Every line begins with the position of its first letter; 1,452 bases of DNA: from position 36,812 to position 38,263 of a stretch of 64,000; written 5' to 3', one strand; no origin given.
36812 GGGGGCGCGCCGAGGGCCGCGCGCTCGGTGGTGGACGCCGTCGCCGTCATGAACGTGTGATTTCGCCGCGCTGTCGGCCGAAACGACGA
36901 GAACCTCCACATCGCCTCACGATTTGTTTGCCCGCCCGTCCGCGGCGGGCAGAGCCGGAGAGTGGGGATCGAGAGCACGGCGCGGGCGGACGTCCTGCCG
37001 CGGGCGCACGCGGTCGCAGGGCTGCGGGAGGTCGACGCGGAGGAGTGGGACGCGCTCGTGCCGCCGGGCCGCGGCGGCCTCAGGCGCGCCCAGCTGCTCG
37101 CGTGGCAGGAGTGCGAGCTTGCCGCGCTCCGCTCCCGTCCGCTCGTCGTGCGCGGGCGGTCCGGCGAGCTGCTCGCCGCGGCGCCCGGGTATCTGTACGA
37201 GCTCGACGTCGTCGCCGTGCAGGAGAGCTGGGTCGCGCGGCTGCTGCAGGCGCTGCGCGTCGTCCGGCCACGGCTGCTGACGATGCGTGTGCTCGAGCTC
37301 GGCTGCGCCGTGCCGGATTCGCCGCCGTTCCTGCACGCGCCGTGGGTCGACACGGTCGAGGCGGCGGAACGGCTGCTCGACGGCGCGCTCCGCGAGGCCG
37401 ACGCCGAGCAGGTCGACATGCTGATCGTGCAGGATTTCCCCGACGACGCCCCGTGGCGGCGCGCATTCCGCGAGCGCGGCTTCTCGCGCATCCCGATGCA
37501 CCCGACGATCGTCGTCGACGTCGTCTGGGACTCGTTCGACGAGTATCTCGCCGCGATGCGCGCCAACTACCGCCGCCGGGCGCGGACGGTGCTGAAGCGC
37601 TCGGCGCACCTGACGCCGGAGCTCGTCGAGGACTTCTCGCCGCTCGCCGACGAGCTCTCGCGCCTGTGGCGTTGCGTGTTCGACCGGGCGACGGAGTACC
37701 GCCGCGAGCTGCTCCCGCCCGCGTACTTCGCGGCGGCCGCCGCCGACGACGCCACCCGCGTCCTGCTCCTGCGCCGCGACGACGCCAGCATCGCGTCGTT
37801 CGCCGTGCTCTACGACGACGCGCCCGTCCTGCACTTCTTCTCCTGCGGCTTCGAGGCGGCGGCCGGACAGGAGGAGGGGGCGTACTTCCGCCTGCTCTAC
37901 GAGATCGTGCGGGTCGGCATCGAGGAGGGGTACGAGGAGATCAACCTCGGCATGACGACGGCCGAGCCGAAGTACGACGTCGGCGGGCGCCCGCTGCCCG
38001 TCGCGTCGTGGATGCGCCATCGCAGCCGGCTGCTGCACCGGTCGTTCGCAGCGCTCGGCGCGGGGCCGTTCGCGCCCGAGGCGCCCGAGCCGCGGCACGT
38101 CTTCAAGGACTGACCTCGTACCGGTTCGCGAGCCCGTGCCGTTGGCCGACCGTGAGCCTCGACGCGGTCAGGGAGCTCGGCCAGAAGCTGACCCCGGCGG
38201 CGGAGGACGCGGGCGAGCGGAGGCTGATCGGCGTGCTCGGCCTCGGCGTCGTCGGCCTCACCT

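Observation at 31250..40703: Candidate novel membrane-lipid head-group modification cluster (split MprF-like parts plus ATP-grasp plus PlsC-like acyltransferase)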

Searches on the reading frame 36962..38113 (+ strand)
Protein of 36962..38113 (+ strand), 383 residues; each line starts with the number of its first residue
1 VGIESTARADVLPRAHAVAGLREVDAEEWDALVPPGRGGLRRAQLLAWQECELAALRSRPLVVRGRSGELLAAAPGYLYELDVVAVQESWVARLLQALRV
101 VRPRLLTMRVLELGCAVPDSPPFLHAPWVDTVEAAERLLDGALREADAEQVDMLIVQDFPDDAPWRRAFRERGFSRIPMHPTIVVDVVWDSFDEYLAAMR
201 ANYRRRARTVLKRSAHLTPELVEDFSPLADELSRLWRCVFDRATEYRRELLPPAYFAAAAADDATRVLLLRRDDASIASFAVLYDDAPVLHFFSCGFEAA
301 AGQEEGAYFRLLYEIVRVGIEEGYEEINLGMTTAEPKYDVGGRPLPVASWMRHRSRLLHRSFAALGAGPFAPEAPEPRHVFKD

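Call 7: search_protein_families(library=pfam, proteins=[window:36962-38113:+], max_evalue=0.01)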
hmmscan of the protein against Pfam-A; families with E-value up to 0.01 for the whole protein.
window:36962-38113:+ (383 aa): 1 family
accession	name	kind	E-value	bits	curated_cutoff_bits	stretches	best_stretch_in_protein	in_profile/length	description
PF13480.13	Acetyltransf_6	-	4.1e-07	30.7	22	1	199-333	3-138/143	Acetyltransferase (GNAT) domain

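Call 8: search_protein_families(library=ncbifam, proteins=[window:36962-38113:+], max_evalue=0.01)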
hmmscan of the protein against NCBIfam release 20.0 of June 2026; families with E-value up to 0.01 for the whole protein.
window:36962-38113:+ (383 aa): 0 families

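Call 10: find_homologous_proteins(query=window:36962-38113:+, max_evalue=0.00001)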
Query window:36962-38113:+ (383 aa): 103 proteins with E <= 0.00001 among 8000 candidates.
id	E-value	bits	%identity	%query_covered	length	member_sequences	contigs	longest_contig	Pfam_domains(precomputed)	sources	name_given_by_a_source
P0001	1.5e-251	852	100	100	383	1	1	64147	PF13480.14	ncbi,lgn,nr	ncbi:MAG TPA: GNAT family N-acetyltransferase [Gaiellaceae bacterium]|nr:GNAT family N-acetyltransfe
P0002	2.0e-215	733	86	99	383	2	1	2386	PF13480.14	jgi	jgi:predicted N-acyltransferase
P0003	3.8e-209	713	84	100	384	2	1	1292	PF13480.14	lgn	-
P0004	6.8e-206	702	82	100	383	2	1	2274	-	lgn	-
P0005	1.8e-184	631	75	100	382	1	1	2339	PF13480.14,PF04339.19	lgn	-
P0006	8.2e-181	619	74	100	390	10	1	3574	-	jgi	jgi:predicted N-acyltransferase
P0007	1.2e-180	619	74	100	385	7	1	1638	-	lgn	-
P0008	6.3e-164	564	68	100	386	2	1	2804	PF13480.14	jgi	jgi:hypothetical protein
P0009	2.1e-153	529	66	97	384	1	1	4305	-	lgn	-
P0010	2.1e-112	394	53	96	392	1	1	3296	PF13480.14,PF04339.19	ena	-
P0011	3.9e-110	387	50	95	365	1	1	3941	PF13480.14,PF04339.19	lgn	-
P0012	1.3e-107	378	51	97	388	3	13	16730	PF13480.14,PF04339.19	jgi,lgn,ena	jgi:hypothetical protein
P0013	1.8e-107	378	50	95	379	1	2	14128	PF13480.14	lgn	-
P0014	5.6e-107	376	51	94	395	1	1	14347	PF13480.14,PF04339.19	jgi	jgi:predicted N-acyltransferase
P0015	8.4e-107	376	51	99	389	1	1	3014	PF13480.14,PF04339.19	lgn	-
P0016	8.9e-107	376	51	97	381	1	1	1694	PF13480.14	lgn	-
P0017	1.2e-104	369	50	97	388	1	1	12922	PF13480.14,PF04339.19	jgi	jgi:predicted N-acyltransferase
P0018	3.9e-104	367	52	96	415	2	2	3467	PF13480.14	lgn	-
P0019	5.0e-104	367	51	95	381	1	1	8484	PF13480.14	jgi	jgi:predicted N-acyltransferase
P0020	7.5e-104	366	51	96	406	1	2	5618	PF13480.14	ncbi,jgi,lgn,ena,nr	ncbi:MAG TPA: GNAT family N-acetyltransferase [Solirubrobacteraceae bacterium]|nr:GNAT family N-acet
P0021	1.3e-103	365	50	95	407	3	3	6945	PF13480.14,PF04339.19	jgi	jgi:predicted N-acyltransferase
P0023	4.4e-103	364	51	96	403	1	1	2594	PF13480.14,PF04339.19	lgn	-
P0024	3.6e-102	361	49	95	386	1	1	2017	PF13480.14,PF04339.19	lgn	-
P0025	8.0e-102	359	51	95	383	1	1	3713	PF13480.14,PF04339.19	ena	-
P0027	1.7e-99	352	48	96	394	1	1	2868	PF13480.14,PF04339.19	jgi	jgi:hypothetical protein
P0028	1.9e-99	352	49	96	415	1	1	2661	PF13480.14,PF04339.19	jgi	jgi:hypothetical protein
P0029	2.4e-99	351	49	96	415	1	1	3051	PF13480.14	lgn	-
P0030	3.6e-99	351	49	96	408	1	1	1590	PF13480.14,PF04339.19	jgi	jgi:predicted N-acyltransferase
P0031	4.3e-99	350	47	96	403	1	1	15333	PF13480.14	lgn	-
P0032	4.4e-99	350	48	95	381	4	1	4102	PF13480.14,PF04339.19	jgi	jgi:predicted N-acyltransferase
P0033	4.5e-99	350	50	95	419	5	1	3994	PF13480.14,PF04339.19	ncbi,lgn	-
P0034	4.6e-99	350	50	96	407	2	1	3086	PF13480.14,PF04339.19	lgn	-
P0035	9.7e-99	349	48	96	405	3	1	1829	PF13480.14,PF04339.19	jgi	-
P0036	1.6e-98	349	48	96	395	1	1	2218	PF13480.14,PF04339.19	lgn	-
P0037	3.1e-98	348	48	96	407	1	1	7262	PF13480.14,PF04339.19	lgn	-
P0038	3.9e-98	347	46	99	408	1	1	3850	PF13480.14,PF04339.19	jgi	jgi:predicted N-acyltransferase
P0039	5.1e-98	347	48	97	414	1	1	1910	PF13480.14,PF04339.19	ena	-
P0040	1.1e-97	346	49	96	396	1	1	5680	PF13480.14,PF04339.19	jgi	jgi:predicted N-acyltransferase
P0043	1.1e-96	343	49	96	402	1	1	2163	PF13480.14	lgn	-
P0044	1.6e-96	342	47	99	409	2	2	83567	PF13480.14,PF04339.19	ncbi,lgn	-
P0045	2.4e-96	341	48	96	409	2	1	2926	PF13480.14,PF04339.19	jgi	jgi:predicted N-acyltransferase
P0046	2.6e-96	341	48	96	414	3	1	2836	PF13480.14,PF04339.19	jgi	jgi:predicted N-acyltransferase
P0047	3.4e-96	341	48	95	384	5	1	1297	PF13480.14,PF04339.19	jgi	jgi:hypothetical protein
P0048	9.3e-96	339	47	95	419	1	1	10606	PF13480.14,PF04339.19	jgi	jgi:predicted N-acyltransferase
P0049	1.2e-95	339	48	97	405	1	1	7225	PF13480.14,PF04339.19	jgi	jgi:predicted N-acyltransferase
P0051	1.9e-95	338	47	97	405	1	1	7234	PF13480.14,PF04339.19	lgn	-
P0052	3.5e-95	338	46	96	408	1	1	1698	PF13480.14,PF09924.16,PF04339.19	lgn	-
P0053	6.1e-95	337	48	96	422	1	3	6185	PF13480.14,PF04339.19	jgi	jgi:predicted N-acyltransferase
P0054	6.8e-95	337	47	96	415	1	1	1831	PF13480.14,PF04339.19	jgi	jgi:predicted N-acyltransferase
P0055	2.9e-94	335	46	100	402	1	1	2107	PF13480.14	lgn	-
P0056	3.1e-94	334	48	94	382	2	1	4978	PF13480.14,PF04339.19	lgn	-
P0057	3.2e-94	334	48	95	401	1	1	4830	PF13480.14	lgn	-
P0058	4.1e-94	334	48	96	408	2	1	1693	PF13480.14,PF04339.19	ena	-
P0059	5.5e-94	334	47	95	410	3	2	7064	PF13480.14,PF04339.19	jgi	jgi:predicted N-acyltransferase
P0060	9.5e-94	333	47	96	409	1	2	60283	PF13480.14,PF04339.19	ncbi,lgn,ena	-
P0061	1.9e-93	332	48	96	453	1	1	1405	PF04339.19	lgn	-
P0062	2.8e-93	331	45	99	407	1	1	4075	PF13480.14,PF04339.19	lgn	-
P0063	5.0e-93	330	47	97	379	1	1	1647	PF13480.14,PF04339.19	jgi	-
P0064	1.2e-92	329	49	94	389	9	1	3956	PF13480.14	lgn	-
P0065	5.9e-92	327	46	96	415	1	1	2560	PF13480.14,PF04339.19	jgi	jgi:predicted N-acyltransferase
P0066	1.2e-91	326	47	97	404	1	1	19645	PF13480.14,PF09924.16,PF04339.19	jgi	jgi:predicted N-acyltransferase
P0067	1.3e-91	326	47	97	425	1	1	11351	PF13480.14,PF04339.19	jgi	jgi:predicted N-acyltransferase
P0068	1.7e-91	325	45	95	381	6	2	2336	PF13480.14,PF04339.19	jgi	jgi:predicted N-acyltransferase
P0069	7.6e-91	323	47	96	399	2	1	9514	PF13480.14,PF04339.19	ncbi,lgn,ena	-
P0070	9.4e-91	323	45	100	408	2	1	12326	PF13480.14,PF04339.19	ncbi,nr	ncbi:MAG TPA: GNAT family N-acetyltransferase [Thermoleophilaceae bacterium]|nr:GNAT family N-acetyl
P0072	1.1e-89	319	47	97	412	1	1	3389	PF13480.14,PF04339.19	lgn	-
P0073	1.2e-89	319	47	96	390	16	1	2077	PF04339.19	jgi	jgi:hypothetical protein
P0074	1.6e-89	319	46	95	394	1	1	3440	PF13480.14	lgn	-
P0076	2.4e-89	318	50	86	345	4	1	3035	PF13480.14,PF04339.19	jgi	jgi:predicted N-acyltransferase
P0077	2.7e-89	318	47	97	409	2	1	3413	PF13480.14,PF04339.19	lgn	-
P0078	3.4e-89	318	48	96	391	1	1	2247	PF13480.14,PF04339.19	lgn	-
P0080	8.6e-89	317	45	95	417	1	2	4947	PF13480.14,PF04339.19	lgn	-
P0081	3.3e-88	315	44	99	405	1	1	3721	PF13480.14,PF04339.19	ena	-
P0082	4.2e-88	314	44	97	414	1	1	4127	PF13480.14,PF04339.19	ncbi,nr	ncbi:MAG TPA: GNAT family N-acetyltransferase, partial [Solirubrobacteraceae bacterium]|nr:GNAT fami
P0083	6.1e-88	314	47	92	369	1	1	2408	PF13480.14,PF04339.19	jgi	jgi:predicted N-acyltransferase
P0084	1.2e-87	313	47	93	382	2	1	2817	PF13480.14,PF04339.19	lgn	-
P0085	1.6e-86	309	49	87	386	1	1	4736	PF13480.14,PF04339.19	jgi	jgi:predicted N-acyltransferase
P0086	2.2e-86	309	46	88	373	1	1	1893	PF13480.14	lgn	-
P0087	2.2e-86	309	46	100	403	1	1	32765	PF13480.14,PF04339.19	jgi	jgi:hypothetical protein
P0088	3.6e-86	308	46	96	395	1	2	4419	PF13480.14,PF04339.19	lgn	-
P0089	1.3e-85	306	45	96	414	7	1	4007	PF13480.14,PF04339.19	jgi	jgi:hypothetical protein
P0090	1.6e-84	302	46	95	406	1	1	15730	PF04339.19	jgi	jgi:uncharacterized protein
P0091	1.0e-83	300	44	96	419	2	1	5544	PF13480.14,PF04339.19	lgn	-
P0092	2.0e-83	299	46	90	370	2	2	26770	PF13480.14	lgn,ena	-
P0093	7.4e-81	290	43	97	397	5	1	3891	PF13480.14,PF04339.19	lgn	-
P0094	1.6e-78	283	45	96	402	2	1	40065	PF13480.14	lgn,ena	-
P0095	1.1e-76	277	51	73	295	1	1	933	PF13480.14,PF04339.19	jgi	jgi:hypothetical protein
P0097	1.3e-75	273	45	92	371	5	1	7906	PF13480.14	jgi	-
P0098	1.6e-71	260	44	96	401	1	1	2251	PF13480.14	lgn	-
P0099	7.7e-71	257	46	71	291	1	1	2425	PF13480.14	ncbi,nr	ncbi:MAG TPA: GNAT family N-acetyltransferase, partial [Solirubrobacteraceae bacterium]|nr:GNAT fami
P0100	6.6e-70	254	52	64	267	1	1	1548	PF13480.14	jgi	jgi:predicted N-acyltransferase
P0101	6.6e-66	241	45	78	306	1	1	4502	PF04339.19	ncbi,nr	ncbi:MAG TPA: hypothetical protein VFH58_01910, partial [Acidimicrobiales bacterium]|nr:hypothetical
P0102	1.0e-62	231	55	54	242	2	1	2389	PF13480.14,PF04339.19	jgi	jgi:predicted N-acyltransferase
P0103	1.2e-15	76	29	90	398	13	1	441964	PF13480.14,PF04339.19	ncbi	ncbi:GNAT family N-acetyltransferase [Streptomyces griseoviridis]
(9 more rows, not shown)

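Call 11: find_encoding_contigs(protein=P0044, flank=10000, max_places=2)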
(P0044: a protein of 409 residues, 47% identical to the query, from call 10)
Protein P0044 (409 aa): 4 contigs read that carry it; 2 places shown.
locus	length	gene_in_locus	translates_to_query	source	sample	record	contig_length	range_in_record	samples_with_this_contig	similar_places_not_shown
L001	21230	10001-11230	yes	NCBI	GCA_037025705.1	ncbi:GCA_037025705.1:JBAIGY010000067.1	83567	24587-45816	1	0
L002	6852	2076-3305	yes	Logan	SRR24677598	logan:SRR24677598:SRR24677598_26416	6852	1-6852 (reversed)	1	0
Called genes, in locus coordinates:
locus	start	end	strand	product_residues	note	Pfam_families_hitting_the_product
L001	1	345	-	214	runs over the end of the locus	PF13578:Methyltransf_24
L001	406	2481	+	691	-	PF00009:GTP_EFTU, PF22042:EF-G_D2, PF03144:GTP_EFTU_D2, PF14492:EFG_III, PF16658:RF3_C (weak), PF03764:EFG_IV, PF00679:EFG_C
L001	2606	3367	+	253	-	-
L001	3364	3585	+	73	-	-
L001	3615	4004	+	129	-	PF00075:RNase_H (weak), PF13456:RVT_3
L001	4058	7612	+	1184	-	PF12773:DZR, PF13240:Zn_Ribbon_1 (faint), PF13248:Zn_ribbon_3 (faint), PF00211:Guanylate_cyc, PF13191:AAA_16, PF13424:TPR_12 (faint)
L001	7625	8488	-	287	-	PF02739:5_3_exonuc_N, PF01367:5_3_exonuc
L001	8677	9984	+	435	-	PF03706:LPG_synthase_TM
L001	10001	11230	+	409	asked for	PF04339:FemAB_like (weak), PF13480:Acetyltransf_6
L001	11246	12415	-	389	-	PF04389:Peptidase_M28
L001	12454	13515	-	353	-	PF03706:LPG_synthase_TM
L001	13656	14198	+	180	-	PF00857:Isochorismatase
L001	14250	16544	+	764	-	PF02129:Peptidase_S15, PF08530:PepX_C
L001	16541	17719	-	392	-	PF01734:Patatin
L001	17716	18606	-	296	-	PF00582:Usp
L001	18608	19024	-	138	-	PF00582:Usp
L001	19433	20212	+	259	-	PF01674:Lipase_2, PF00561:Abhydrolase_1, PF02089:Palm_thioest (faint), PF12697:Abhydrolase_6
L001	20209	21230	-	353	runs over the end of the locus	PF00990:GGDEF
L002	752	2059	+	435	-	PF03706:LPG_synthase_TM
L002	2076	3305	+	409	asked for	PF04339:FemAB_like (weak), PF13480:Acetyltransf_6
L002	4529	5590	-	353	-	PF03706:LPG_synthase_TM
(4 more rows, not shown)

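Call 12: find_encoding_contigs(protein=P0060, flank=10000, max_places=2)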
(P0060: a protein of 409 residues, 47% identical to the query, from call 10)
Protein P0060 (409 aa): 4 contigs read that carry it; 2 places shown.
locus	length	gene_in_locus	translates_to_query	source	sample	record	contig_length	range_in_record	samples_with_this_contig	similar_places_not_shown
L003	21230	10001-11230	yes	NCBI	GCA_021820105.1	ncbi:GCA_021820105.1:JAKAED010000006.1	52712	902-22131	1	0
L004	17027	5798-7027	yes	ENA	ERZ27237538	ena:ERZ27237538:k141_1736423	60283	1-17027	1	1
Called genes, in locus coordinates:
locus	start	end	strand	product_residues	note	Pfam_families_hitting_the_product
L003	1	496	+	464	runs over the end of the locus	?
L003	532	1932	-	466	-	PF00672:HAMP, PF00512:HisKA, PF02518:HATPase_c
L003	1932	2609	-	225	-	PF00072:Response_reg, PF00486:Trans_reg_C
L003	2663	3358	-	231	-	-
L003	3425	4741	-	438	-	PF09992:NAGPA (faint)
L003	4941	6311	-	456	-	PF00171:Aldedh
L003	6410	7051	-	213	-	PF13489:Methyltransf_23, PF13847:Methyltransf_31 (weak), PF08241:Methyltransf_11, PF08242:Methyltransf_12, PF13649:Methyltransf_25, PF01209:Ubie_methyltran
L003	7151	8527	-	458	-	PF02310:B12-binding, PF04055:Radical_SAM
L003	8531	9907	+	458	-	PF03706:LPG_synthase_TM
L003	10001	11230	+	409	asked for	PF04339:FemAB_like (faint), PF13480:Acetyltransf_6 (weak)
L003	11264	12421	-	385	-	PF04389:Peptidase_M28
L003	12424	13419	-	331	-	PF03706:LPG_synthase_TM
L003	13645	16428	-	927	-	PF00583:Acetyltransf_1 (faint), PF02629:CoA_binding, PF13380:CoA_binding_2, PF13607:Succ_CoA_lig, PF19045:Ligase_CoA_2, PF13549:ATP-grasp_5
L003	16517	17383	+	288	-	PF00582:Usp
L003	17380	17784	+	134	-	PF00571:CBS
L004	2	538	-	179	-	?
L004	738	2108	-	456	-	PF00171:Aldedh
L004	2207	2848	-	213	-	PF13489:Methyltransf_23, PF13847:Methyltransf_31 (weak), PF08241:Methyltransf_11, PF08242:Methyltransf_12, PF13649:Methyltransf_25, PF01209:Ubie_methyltran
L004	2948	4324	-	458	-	PF02310:B12-binding, PF04055:Radical_SAM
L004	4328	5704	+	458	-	PF03706:LPG_synthase_TM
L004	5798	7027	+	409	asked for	PF04339:FemAB_like (faint), PF13480:Acetyltransf_6 (weak)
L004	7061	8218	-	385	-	PF04389:Peptidase_M28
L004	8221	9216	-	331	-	PF03706:LPG_synthase_TM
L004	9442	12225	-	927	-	PF00583:Acetyltransf_1 (faint), PF02629:CoA_binding, PF13380:CoA_binding_2, PF13607:Succ_CoA_lig, PF19045:Ligase_CoA_2, PF13549:ATP-grasp_5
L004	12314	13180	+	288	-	PF00582:Usp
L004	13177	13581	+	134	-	PF00571:CBS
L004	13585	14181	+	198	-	PF01558:POR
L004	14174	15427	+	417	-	PF01855:POR_N, PF02780:Transketolase_C, PF17147:PFOR_II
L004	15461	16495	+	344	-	PF02775:TPP_enzyme_C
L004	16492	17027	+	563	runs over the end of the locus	PF14691:Fer4_20, PF01262:AlaDh_PNT_C (faint), PF01266:DAO (weak), PF07992:Pyr_redox_2, PF13450:NAD_binding_8 (weak), PF13738:Pyr_redox_3 (weak), PF14697:Fer4_21 (weak), PF00037:Fer4 (weak), +2 more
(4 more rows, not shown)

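Call 14: find_encoding_contigs(protein=P0094, flank=10000, max_places=1)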
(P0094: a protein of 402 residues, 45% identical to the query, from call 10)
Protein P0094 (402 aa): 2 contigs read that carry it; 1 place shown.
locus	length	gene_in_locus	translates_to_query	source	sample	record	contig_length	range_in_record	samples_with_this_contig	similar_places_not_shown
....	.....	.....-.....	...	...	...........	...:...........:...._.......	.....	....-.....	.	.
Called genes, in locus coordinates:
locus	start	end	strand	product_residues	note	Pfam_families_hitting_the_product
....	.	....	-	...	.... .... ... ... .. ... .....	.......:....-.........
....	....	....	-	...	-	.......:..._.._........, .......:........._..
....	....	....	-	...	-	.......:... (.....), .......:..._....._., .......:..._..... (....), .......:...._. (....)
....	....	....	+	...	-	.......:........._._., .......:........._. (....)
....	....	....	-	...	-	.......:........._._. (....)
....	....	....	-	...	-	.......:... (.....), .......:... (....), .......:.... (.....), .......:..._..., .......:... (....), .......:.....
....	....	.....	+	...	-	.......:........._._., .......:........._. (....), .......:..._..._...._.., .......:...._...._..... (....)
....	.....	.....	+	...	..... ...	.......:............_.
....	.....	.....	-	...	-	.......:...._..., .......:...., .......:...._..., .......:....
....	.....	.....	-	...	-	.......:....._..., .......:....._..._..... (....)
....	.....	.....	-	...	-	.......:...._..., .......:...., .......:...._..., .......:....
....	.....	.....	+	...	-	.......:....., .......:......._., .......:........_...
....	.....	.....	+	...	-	-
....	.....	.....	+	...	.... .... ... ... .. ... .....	-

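Call 15: find_encoding_contigs(protein=P0087, flank=10000, max_places=1)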
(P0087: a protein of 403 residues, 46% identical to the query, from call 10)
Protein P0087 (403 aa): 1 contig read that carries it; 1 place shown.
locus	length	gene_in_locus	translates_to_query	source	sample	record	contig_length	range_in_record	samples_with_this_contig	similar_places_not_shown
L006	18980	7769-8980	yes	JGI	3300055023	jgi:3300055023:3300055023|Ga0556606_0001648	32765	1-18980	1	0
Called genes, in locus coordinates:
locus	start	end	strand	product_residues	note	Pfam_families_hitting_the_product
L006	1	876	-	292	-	?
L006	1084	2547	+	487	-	PF00009:GTP_EFTU, PF03144:GTP_EFTU_D2, PF25461:Beta-barrel_SelB, PF09107:WHD_3rd_SelB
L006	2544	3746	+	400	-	PF04389:Peptidase_M28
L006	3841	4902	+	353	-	PF03706:LPG_synthase_TM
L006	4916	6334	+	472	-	PF00202:Aminotran_3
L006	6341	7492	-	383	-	PF03706:LPG_synthase_TM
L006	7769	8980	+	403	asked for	PF04339:FemAB_like (faint), PF13480:Acetyltransf_6 (weak)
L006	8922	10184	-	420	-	PF04389:Peptidase_M28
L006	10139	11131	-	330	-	PF03706:LPG_synthase_TM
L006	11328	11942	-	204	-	-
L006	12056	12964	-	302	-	PF09678:Caa3_CtaG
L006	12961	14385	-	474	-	PF00033:Cytochrome_B, PF13631:Cytochrom_B_N_2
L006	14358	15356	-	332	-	PF00355:Rieske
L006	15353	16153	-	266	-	PF00034:Cytochrom_C, PF13442:Cytochrome_CBB3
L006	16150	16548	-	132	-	-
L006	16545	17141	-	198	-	PF00510:COX3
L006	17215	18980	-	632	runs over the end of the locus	PF00115:COX1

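Call 16: find_encoding_contigs(protein=P0012, flank=10000, max_places=2)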
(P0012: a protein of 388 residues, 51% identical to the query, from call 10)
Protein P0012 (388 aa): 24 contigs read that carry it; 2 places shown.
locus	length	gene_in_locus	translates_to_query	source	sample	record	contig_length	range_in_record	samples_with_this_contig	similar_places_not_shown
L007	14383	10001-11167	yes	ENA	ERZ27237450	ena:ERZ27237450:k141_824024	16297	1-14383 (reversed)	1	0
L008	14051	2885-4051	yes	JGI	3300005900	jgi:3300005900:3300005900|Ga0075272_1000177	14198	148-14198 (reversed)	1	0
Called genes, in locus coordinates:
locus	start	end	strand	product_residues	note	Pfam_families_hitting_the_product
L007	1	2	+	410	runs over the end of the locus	PF05977:MFS_3, PF07690:MFS_1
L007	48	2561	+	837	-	PF00486:Trans_reg_C, PF03704:BTAD, PF13401:AAA_22 (weak), PF25872:HTH_77, PF13424:TPR_12 (weak)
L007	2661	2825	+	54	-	-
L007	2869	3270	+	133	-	PF14534:DUF4440, PF12680:SnoaL_2 (weak)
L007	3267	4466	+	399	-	PF01436:NHL (faint)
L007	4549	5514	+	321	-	PF01053:Cys_Met_Meta_PP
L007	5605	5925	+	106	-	PF00072:Response_reg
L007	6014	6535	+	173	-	-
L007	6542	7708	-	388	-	PF03706:LPG_synthase_TM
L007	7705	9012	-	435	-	PF03706:LPG_synthase_TM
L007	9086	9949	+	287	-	PF00561:Abhydrolase_1, PF12697:Abhydrolase_6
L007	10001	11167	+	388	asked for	PF04339:FemAB_like (faint), PF13480:Acetyltransf_6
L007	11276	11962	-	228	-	PF04542:Sigma70_r2, PF08281:Sigma70_r4_2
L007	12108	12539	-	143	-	PF05991:NYN_YacP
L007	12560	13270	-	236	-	PF08032:SpoU_sub_bind, PF00588:SpoU_methylase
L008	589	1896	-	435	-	PF03706:LPG_synthase_TM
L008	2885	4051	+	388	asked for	PF04339:FemAB_like (faint), PF13480:Acetyltransf_6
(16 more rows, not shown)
